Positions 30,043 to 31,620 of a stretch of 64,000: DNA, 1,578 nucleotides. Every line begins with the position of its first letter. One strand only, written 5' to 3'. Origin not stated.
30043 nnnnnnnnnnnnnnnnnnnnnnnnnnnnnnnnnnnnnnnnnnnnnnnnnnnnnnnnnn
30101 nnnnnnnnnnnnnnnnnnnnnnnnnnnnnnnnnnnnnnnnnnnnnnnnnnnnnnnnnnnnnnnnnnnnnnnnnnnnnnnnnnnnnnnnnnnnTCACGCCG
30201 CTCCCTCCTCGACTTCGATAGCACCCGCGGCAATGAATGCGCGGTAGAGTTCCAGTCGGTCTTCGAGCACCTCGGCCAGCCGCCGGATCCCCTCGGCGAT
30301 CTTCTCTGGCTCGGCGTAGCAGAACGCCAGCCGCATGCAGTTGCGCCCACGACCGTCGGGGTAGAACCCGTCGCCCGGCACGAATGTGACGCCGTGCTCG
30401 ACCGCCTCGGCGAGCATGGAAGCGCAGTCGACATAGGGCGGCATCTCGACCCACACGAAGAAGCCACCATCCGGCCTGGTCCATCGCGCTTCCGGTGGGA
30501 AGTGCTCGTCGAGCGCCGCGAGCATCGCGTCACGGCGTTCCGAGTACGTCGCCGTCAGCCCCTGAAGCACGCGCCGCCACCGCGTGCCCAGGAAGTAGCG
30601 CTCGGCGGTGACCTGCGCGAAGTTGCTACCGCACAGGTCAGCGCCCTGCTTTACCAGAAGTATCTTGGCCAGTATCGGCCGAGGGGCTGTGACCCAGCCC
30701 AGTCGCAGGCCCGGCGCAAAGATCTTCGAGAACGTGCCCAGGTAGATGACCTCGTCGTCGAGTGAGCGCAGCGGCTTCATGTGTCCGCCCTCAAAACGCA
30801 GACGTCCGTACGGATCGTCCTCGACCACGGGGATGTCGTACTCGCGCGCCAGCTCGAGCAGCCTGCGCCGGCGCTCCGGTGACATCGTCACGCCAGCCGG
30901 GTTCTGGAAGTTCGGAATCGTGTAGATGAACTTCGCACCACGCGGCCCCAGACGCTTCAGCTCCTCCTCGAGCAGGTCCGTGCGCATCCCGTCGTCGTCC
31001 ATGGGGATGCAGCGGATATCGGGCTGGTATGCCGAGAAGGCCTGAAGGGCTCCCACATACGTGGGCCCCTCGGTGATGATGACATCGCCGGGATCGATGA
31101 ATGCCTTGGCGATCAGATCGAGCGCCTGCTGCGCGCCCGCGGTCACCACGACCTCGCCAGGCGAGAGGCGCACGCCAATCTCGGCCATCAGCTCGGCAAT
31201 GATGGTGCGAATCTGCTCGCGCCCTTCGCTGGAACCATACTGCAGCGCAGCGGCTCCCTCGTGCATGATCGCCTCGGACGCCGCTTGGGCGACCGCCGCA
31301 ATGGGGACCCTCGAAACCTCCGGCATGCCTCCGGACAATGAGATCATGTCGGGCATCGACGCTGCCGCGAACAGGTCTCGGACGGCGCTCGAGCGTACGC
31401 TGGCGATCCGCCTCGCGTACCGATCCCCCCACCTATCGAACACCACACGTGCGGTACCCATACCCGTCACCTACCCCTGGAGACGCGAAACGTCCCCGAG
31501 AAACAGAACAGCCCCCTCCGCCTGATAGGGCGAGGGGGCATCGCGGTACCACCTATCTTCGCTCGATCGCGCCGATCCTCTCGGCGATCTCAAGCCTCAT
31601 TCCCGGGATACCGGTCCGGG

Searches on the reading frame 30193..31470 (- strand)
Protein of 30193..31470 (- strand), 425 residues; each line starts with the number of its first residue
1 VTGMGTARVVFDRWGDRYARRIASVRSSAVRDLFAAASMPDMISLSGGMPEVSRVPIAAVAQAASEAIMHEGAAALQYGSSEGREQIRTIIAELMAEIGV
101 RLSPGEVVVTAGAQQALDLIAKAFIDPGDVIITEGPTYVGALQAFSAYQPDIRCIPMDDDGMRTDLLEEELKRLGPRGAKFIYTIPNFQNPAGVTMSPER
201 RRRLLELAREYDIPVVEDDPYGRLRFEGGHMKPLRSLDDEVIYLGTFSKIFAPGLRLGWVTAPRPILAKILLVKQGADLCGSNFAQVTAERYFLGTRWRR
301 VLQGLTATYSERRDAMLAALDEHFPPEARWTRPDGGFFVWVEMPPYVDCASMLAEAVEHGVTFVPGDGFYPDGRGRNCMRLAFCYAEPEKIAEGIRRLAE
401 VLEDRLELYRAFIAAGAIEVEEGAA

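Call 5: search_protein_families(library=pfam, proteins=[window:30193-31470:-])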
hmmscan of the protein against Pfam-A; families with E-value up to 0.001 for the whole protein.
window:30193-31470:- (425 aa): 2 families
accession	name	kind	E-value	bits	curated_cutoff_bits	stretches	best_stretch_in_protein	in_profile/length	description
PF00155.27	Aminotran_1_2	-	9.5e-35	120.9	19.7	1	41-397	2-360/361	Aminotransferase class I and II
PF12897.13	Asp_aminotransf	-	5.7e-08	32.4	27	1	151-221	147-216/421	Aspartate amino-transferase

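Call 8: search_protein_families(library=ncbifam, proteins=[window:30193-31470:-])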
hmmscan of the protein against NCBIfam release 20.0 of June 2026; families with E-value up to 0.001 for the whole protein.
window:30193-31470:- (425 aa): 65 families (the best 25 are shown)
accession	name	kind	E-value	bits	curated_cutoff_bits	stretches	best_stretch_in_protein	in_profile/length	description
NF052282.1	PLP_TF_PdxR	equivalog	6.2e-73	246.3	320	1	40-398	92-447/448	MocR-like pyridoxine biosynthesis transcription factor PdxR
NF052290.2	MocR_like_YczR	exception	8.9e-67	225.8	487.4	1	39-401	101-457/458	MocR-like transcription factor YczR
TIGR04461.1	endura_MppQ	equivalog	2.1e-64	218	540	1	41-400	13-378/392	enduracididine biosynthesis enzyme MppQ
NF052281.1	rhizopine_MocR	equivalog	1.1e-52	179.3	650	1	22-401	103-478/479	rhizopine catabolism transcriptional regulator MocR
NF041364.1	GntC_guanitoxin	equivalog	1.8e-49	168.5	415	1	51-400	7-355/356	guanitoxin biosynthesis PLP-dependent (S)-gamma-hydroxy-L-arginine cyclodehydratase GntC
NF052286.1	ecto_TF_EhuR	exception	5.1e-42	144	480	1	43-407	96-454/458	MocR-like ectoine utilization transcription factor EhuR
NF004770.0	PRK06108.1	subfamily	3.6e-40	138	422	1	19-404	14-394/396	pyridoxal phosphate-dependent aminotransferase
NF005744.0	PRK07568.1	subfamily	1.3e-34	119.7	389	1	20-403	5-391/398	pyridoxal phosphate-dependent aminotransferase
NF005601.0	PRK07337.1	equivalog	6.5e-34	117.7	496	1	36-402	26-392/394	pyridoxal phosphate-dependent aminotransferase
NF005732.0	PRK07550.1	equivalog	8.5e-34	117.2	366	1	40-401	32-387/389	aminotransferase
NF006229.0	PRK08361.1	equivalog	9.2e-33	113.8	624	1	19-404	11-390/391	aspartate aminotransferase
NF052285.1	GABA_TF_GabR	exception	7e-32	110.8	600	1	40-402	92-456/456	MocR-like transcriptional regulator GabR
NF005305.0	PRK06836.1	equivalog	7.3e-32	111.1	376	1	48-402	42-391/396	pyridoxal phosphate-dependent aminotransferase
NF005855.0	PRK07777.1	equivalog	1.4e-29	103.7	553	1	20-401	8-387/391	pyridoxal phosphate-dependent aminotransferase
TIGR03947.1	viomycin_VioD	equivalog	2.7e-29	102.2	390.9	1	75-402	44-359/359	capreomycidine synthase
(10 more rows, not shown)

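Call 9: find_homologous_proteins(query=window:30193-31470:-)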
Query window:30193-31470:- (425 aa): 7996 proteins with E <= 0.001 among 8000 candidates; the best 120 are listed.
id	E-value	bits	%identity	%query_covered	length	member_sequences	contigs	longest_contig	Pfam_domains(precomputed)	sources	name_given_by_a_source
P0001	3.3e-280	947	100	99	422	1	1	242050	PF00155.28,PF12897.14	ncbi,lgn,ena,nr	ncbi:MAG: PLP-dependent aminotransferase family protein [Actinobacteria bacterium HGW-Actinobacteria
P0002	1.1e-266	903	94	99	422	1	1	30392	PF00155.28,PF12897.14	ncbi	-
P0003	1.9e-263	892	92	99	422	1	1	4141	PF00155.28,PF12897.14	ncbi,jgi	-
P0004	1.1e-262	889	92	99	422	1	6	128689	PF00155.28,PF12897.14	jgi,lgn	jgi:2-aminoadipate transaminase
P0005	2.1e-262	889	92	99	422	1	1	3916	PF00155.28,PF12897.14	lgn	-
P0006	2.7e-261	885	91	99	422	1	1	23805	PF00155.28,PF12897.14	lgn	-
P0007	3.4e-259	878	92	98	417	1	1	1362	PF00155.28,PF12897.14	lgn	-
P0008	3.4e-257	871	100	91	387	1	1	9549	PF00155.28,PF12897.14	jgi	jgi:2-aminoadipate transaminase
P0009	1.5e-253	859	89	99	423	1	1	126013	PF00155.28,PF12897.14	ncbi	-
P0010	3.2e-252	855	88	99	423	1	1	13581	PF00155.28,PF12897.14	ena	-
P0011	1.1e-251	853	88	99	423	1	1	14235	PF00155.28,PF12897.14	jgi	-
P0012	2.4e-250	849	88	99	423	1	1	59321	PF00155.28,PF12897.14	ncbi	-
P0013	2.5e-250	849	100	89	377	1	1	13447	PF00155.28,PF12897.14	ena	-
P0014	1.2e-248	843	87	99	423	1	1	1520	PF00155.28,PF12897.14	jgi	-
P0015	5.8e-248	841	86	99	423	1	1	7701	PF00155.28,PF12897.14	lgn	-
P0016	7.2e-248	841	86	99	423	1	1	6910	PF00155.28,PF12897.14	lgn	-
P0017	2.1e-247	839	86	99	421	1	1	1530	PF00155.28,PF12897.14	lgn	-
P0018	2.7e-247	839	87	99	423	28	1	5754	PF00155.28,PF12897.14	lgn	-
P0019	4.7e-245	831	85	99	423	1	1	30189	PF00155.28,PF12897.14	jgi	jgi:2-aminoadipate transaminase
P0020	3.5e-243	825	84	99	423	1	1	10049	PF00155.28,PF12897.14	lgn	-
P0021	9.0e-242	821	86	98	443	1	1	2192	PF00155.28,PF12897.14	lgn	-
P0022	9.8e-242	820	84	99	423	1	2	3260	PF00155.28,PF12897.14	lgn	-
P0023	3.9e-241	818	85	99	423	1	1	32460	PF00155.28,PF12897.14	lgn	-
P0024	5.7e-241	818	85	96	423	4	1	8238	PF00155.28,PF12897.14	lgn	-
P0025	1.9e-240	816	93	90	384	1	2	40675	PF00155.28,PF12897.14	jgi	jgi:2-aminoadipate transaminase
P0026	3.9e-240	815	86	96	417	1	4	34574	PF00155.28,PF12897.14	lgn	-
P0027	9.0e-240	814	85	99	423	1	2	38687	PF00155.28,PF12897.14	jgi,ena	-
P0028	2.4e-239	813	85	99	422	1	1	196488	PF00155.28,PF12897.14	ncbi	-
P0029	7.0e-239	811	85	98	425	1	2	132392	PF00155.28,PF12897.14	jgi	jgi:2-aminoadipate transaminase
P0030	7.8e-239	811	84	99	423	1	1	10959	PF00155.28,PF12897.14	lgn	-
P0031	3.5e-238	809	85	99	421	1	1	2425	PF00155.28,PF12897.14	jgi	jgi:2-aminoadipate transaminase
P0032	3.9e-238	809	84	99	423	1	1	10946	PF00155.28,PF12897.14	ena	-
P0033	7.6e-238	808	84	98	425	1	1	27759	PF00155.28,PF12897.14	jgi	jgi:2-aminoadipate transaminase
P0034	1.2e-237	807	83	99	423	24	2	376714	PF00155.28,PF12897.14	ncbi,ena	-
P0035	1.4e-237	807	84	99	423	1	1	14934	PF00155.28,PF12897.14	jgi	-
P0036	1.6e-237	807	84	99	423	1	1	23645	PF00155.28,PF12897.14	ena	-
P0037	1.9e-237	806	84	98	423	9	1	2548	PF00155.28,PF12897.14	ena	-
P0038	3.9e-237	805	84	99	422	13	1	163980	PF00155.28,PF12897.14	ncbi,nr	ncbi:MAG: PLP-dependent aminotransferase family protein [Coriobacteriia bacterium]|nr:PLP-dependent 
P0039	4.1e-237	805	83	99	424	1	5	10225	PF00155.28,PF12897.14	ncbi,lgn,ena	-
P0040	4.5e-237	805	83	99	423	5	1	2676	PF00155.28,PF12897.14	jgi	-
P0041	5.9e-237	805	84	99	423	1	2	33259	PF00155.28,PF12897.14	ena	-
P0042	7.9e-237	804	85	96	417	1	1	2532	PF00155.28,PF12897.14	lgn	-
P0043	8.9e-237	804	81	100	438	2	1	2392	PF00155.28,PF12897.14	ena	-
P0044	1.3e-236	804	84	99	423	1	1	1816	PF00155.28,PF12897.14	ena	-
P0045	3.3e-236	802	84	99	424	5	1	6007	PF00155.28,PF12897.14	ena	-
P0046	3.6e-236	802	94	89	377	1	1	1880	PF00155.28,PF12897.14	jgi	jgi:2-aminoadipate transaminase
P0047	6.9e-236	801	84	99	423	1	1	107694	PF00155.28,PF12897.14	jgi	-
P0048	1.1e-235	801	83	99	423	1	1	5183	PF00155.28,PF12897.14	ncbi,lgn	-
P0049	1.7e-235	800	84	99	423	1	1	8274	PF00155.28,PF12897.14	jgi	jgi:2-aminoadipate transaminase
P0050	2.0e-235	800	82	99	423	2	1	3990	PF00155.28,PF12897.14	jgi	-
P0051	2.2e-235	799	82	99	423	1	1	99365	PF00155.28,PF12897.14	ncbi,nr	ncbi:MAG: PLP-dependent aminotransferase family protein [Coriobacteriia bacterium]|nr:PLP-dependent 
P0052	3.4e-235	799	82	99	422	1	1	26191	PF00155.28,PF12897.14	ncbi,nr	ncbi:MAG: PLP-dependent aminotransferase family protein [Coriobacteriia bacterium]|nr:PLP-dependent 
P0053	6.9e-235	798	82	99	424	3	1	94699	PF00155.28,PF12897.14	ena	-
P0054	8.9e-235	798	83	99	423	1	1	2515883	PF00155.28,PF12897.14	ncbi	-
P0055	1.0e-234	797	83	99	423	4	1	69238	PF00155.28,PF12897.14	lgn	-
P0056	1.3e-234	797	82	100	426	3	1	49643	PF00155.28,PF12897.14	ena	-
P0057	3.0e-234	796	82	99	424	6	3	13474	PF00155.28,PF12897.14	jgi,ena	-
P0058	4.6e-234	795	82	99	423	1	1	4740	PF00155.28,PF12897.14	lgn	-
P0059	7.8e-234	794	82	99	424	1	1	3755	PF00155.28,PF12897.14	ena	-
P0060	1.4e-233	794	82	99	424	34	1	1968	PF00155.28,PF12897.14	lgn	-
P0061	2.2e-233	793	83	99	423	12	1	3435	PF00155.28,PF12897.14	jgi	jgi:2-aminoadipate transaminase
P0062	2.7e-233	793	82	99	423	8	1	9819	PF00155.28,PF12897.14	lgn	-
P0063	3.4e-233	792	83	99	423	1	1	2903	PF00155.28,PF12897.14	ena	-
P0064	7.7e-233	791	82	99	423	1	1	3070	PF00155.28,PF12897.14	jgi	jgi:2-aminoadipate transaminase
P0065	7.8e-233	791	82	99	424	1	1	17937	PF00155.28,PF12897.14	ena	-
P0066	8.2e-233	791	82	99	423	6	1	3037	PF00155.28,PF12897.14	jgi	jgi:2-aminoadipate transaminase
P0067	8.9e-233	791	81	99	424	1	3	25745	PF00155.28,PF12897.14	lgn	-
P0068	1.1e-232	791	82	99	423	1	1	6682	PF00155.28,PF12897.14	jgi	jgi:2-aminoadipate transaminase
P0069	1.1e-232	791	82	99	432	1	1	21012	PF00155.28,PF12897.14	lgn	-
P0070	1.2e-232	791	81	99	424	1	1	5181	PF00155.28,PF12897.14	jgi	-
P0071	2.4e-232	790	82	99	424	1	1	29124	PF00155.28,PF12897.14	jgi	jgi:2-aminoadipate transaminase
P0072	5.1e-232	788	82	99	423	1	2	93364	PF00155.28,PF12897.14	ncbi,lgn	-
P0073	6.4e-232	788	82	99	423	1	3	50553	PF00155.28,PF12897.14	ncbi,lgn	-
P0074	7.0e-232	788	81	99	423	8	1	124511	PF00155.28,PF12897.14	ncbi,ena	-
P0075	8.9e-232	788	83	99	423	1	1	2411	PF00155.28,PF12897.14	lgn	-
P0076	2.3e-231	786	82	99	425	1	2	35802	PF00155.28,PF12897.14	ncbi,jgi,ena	-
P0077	3.8e-231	786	82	99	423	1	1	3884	PF00155.28,PF12897.14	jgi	-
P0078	4.1e-231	785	83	99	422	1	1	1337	PF00155.28,PF12897.14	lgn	-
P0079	6.9e-231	785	80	100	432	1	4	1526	PF00155.28,PF12897.14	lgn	-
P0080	7.0e-231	785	81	99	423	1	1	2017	PF00155.28,PF12897.14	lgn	-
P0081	8.8e-231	784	82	96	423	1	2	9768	PF00155.28,PF12897.14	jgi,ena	-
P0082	1.1e-230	784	83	99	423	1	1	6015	PF00155.28,PF12897.14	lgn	-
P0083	1.3e-230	784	82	100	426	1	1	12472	PF00155.28,PF12897.14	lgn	-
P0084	1.6e-230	783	82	99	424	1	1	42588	PF00155.28,PF12897.14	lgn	-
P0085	2.7e-230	783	81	100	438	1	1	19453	PF00155.28,PF12897.14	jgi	-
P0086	3.7e-230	782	82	99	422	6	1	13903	PF00155.28,PF12897.14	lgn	-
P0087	5.4e-230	782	81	99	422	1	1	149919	PF00155.28,PF12897.14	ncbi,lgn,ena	-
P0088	7.1e-230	781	80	99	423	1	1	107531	PF00155.28,PF12897.14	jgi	-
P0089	7.4e-230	781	82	99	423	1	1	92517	PF00155.28,PF12897.14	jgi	jgi:2-aminoadipate transaminase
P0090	7.8e-230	781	82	98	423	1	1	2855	PF00155.28,PF12897.14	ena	-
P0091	8.1e-230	781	82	99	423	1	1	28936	PF00155.28,PF12897.14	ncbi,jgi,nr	ncbi:MAG: PLP-dependent aminotransferase family protein [Coriobacteriia bacterium]|nr:PLP-dependent 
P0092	8.3e-230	781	82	99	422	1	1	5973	PF00155.28,PF12897.14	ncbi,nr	ncbi:MAG: PLP-dependent aminotransferase family protein [Coriobacteriales bacterium]|nr:PLP-dependen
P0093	9.6e-230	781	81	99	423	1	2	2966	PF00155.28,PF12897.14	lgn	-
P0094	9.8e-230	781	81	98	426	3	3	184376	PF00155.28,PF12897.14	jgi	jgi:2-aminoadipate transaminase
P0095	9.9e-230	781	82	99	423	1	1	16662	PF00155.28,PF12897.14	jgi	jgi:2-aminoadipate transaminase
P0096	1.1e-229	781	81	99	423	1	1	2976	PF00155.28,PF12897.14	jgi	jgi:2-aminoadipate transaminase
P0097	1.8e-229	780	82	98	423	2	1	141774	PF00155.28,PF12897.14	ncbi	-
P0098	1.8e-229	780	81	99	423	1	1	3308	PF00155.28,PF12897.14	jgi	jgi:2-aminoadipate transaminase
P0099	2.1e-229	780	82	98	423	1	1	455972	PF00155.28,PF12897.14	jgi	-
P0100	2.3e-229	780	82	99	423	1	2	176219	PF00155.28,PF12897.14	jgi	jgi:2-aminoadipate transaminase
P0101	2.5e-229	780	82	98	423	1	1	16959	PF00155.28,PF12897.14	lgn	-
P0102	2.6e-229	780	80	99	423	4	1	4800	PF00155.28,PF12897.14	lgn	-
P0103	2.8e-229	779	81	99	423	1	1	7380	PF00155.28,PF12897.14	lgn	-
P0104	2.9e-229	779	81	99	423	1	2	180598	PF00155.28,PF12897.14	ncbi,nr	ncbi:MAG: PLP-dependent aminotransferase family protein [Anaerosomatales bacterium]|nr:PLP-dependent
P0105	3.1e-229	779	81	99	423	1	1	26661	PF00155.28,PF12897.14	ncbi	ncbi:MAG: PLP-dependent aminotransferase family protein [Anaerosomatales bacterium]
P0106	3.2e-229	779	80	99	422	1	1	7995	PF00155.28,PF12897.14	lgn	-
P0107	5.4e-229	778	81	99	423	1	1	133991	PF00155.28,PF12897.14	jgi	jgi:2-aminoadipate transaminase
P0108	5.6e-229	778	81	99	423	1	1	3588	PF00155.28,PF12897.14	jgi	-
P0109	6.7e-229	778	82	99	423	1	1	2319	PF00155.28,PF12897.14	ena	-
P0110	9.4e-229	778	81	99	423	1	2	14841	PF00155.28,PF12897.14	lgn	-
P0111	1.0e-228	778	81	99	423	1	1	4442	PF00155.28,PF12897.14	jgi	-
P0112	2.1e-228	776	80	99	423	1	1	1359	PF00155.28,PF12897.14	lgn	-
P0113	2.5e-228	776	81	99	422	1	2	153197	PF00155.28,PF12897.14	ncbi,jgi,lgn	-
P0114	2.5e-228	776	81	99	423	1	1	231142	PF00155.28,PF12897.14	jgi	jgi:2-aminoadipate transaminase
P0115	3.9e-228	776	80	99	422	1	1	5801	PF00155.28,PF12897.14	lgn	-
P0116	6.4e-228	775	82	99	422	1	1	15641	PF00155.28,PF12897.14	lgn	-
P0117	6.7e-228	775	80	99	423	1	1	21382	PF00155.28,PF12897.14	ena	-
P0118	7.5e-228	775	81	99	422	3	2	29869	PF00155.28,PF12897.14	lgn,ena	-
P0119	8.6e-228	775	81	99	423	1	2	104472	PF00155.28,PF12897.14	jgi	-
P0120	1.4e-227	774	80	99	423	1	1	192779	PF00155.28,PF12897.14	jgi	jgi:2-aminoadipate transaminase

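Call 10: find_related_loci(query=window:30193-31461:-, collection=genome_contigs, flank=4000)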
Query window:30193-31461:- (422 aa) in genome_contigs; peptide patterns used: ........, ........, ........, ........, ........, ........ (x = any residue, [..] = any of these).
300 stretches matched a pattern; 260 encode a relative of the query (tblastn E <= 1e-3); the best 80 are kept; 80 distinct loci.
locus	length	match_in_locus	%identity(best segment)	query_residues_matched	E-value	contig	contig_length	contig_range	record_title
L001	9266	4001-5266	94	1-422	0e+0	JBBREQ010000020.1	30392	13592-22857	MAG: Coriobacteriia bacterium isolate Co_metawrap_2508 Cmw_2508_k141_27335211_length_30392_cov_10.9968, whole genome sho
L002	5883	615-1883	87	1-422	0e+0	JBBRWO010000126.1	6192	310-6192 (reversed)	MAG: Coriobacteriia bacterium isolate La4_metabat2.012 La4_metabat2.012_K_88352_L_6192_cov_20.5931, whole genome shotgun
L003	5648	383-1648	87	1-421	0e+0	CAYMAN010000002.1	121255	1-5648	MAG TPA_asm: uncultured Eubacteriales bacterium isolate SRP302447_co4_271 genome assembly, contig: NODE_516_length_12125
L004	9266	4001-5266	86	1-422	0e+0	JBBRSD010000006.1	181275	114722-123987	MAG: Coriobacteriia bacterium isolate La2_metabat2.009 La2_metabat2.009_K_2761769L181275_cov_22.2358, whole genome shotg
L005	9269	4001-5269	83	1-422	0e+0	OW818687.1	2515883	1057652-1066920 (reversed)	metagenome genome assembly, chromosome: 1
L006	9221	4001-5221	85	1-407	0e+0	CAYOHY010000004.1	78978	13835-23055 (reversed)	MAG TPA_asm: uncultured Eubacteriales bacterium isolate binchicken_co152_248 genome assembly, contig: NODE_350_length_78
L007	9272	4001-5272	83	1-422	0e+0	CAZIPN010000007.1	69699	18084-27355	MAG TPA_asm: uncultured Eubacteriales bacterium isolate SRP185410_co2_410 genome assembly, contig: NODE_313_length_69699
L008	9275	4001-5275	78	1-422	0e+0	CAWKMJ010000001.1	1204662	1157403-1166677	MAG: uncultured Actinomycetes bacterium isolate MFD03804.bin.3.153 genome assembly, contig: contig_12476, whole genome s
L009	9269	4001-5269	89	1-422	0e+0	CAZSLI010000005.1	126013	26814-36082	MAG TPA_asm: uncultured Eubacteriales bacterium isolate binchicken_co152_201 genome assembly, contig: NODE_147_length_12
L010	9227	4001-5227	83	1-409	0e+0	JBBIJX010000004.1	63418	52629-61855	MAG: Actinomycetota bacterium isolate BR1S70218_bin_172 NODE_137_length_63418_cov_2.91477, whole genome shotgun sequence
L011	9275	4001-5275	82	1-422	0e+0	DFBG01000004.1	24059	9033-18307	MAG TPA_asm: Actinobacteria bacterium UBA3086 UBA3086_contig_46923, whole genome shotgun sequence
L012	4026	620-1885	82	1-422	0e+0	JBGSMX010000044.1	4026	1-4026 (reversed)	MAG: Coriobacteriia bacterium isolate JTS-AC241 k141_4111006, whole genome shotgun sequence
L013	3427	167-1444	80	1-422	0e+0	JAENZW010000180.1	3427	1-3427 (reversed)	MAG: Actinomycetota bacterium isolate BM5_bin.17 BM5_bin17_NODE_3683_length_3427_cov_10.441874, whole genome shotgun seq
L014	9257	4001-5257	78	1-419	0e+0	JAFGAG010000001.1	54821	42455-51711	MAG: Coriobacteriia bacterium isolate Zod_maxbin.0135_3 k87_86829, whole genome shotgun sequence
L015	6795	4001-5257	76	1-419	0e+0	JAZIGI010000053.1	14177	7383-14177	MAG: Actinomycetota bacterium isolate R1July2020-bin.2 R1July2020-bin.2_NODE_1963_length_141773.407829, whole genome sho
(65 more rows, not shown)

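Call 40: search_solved_structures(query=window:30193-31461:-, max_evalue=1e-20)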
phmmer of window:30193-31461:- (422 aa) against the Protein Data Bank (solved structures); distinct sequences matched with E-value up to 1e-20: 38.
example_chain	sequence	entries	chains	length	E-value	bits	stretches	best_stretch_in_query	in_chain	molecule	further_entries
1x0m_A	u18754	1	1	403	1.4e-111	376.7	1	15-403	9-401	Aminotransferase II Homologue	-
3aov_A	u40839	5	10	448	1.9e-111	376.3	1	15-403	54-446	Putative uncharacterized protein PH0207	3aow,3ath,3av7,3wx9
1wst_A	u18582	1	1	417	7.3e-106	357.9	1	15-404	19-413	multiple substrate aminotransferase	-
2zc0_A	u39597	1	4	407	1.1e-83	284.9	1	21-402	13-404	Alanine glyoxylate transaminase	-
2egy_A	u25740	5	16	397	3.2e-81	276.8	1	11-404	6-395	Alpha-aminodipate aminotransferase | 2-aminoadipate transaminase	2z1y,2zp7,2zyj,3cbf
1vp4_A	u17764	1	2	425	2.5e-79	270.5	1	21-399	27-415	aminotransferase, putative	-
4gdy_A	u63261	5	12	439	2.3e-52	181.7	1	29-407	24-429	Kynurenine/alpha-aminoadipate aminotransferase, mitochondrial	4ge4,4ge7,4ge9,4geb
3ue8_A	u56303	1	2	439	7.6e-51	176.7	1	29-407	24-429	Kynurenine/alpha-aminoadipate aminotransferase, mitochondrial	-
2vgz_A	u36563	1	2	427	2.1e-50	175.2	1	29-402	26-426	KYNURENINE/ALPHA-AMINOADIPATE AMINOTRANSFERASE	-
2xh1_A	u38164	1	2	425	2.2e-50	175.2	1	29-402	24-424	KYNURENINE/ALPHA-AMINOADIPATE AMINOTRANSFERASE, MITOCHONDRIAL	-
2qlr_A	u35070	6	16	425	2.4e-50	175.1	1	29-402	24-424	Kynurenine/alpha-aminoadipate aminotransferase mitochondrial | Kynurenine/alpha-aminoadipate aminotransferase, mitochondrial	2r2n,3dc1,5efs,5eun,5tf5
6d0a_A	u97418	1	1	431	2.4e-50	175.1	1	29-402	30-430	Kynurenine/alpha-aminoadipate aminotransferase, mitochondrial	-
6t8p_A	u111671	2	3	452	2.6e-50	174.9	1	29-402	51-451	Kynurenine/alpha-aminoadipate aminotransferase, mitochondrial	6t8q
8tn2_A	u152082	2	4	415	2.2e-43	152.2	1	39-396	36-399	PLP-dependent aminotransferase MppQ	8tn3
6hnb_A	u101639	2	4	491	3.2e-32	115.4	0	66-224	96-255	Aromatic amino acid aminotransferase I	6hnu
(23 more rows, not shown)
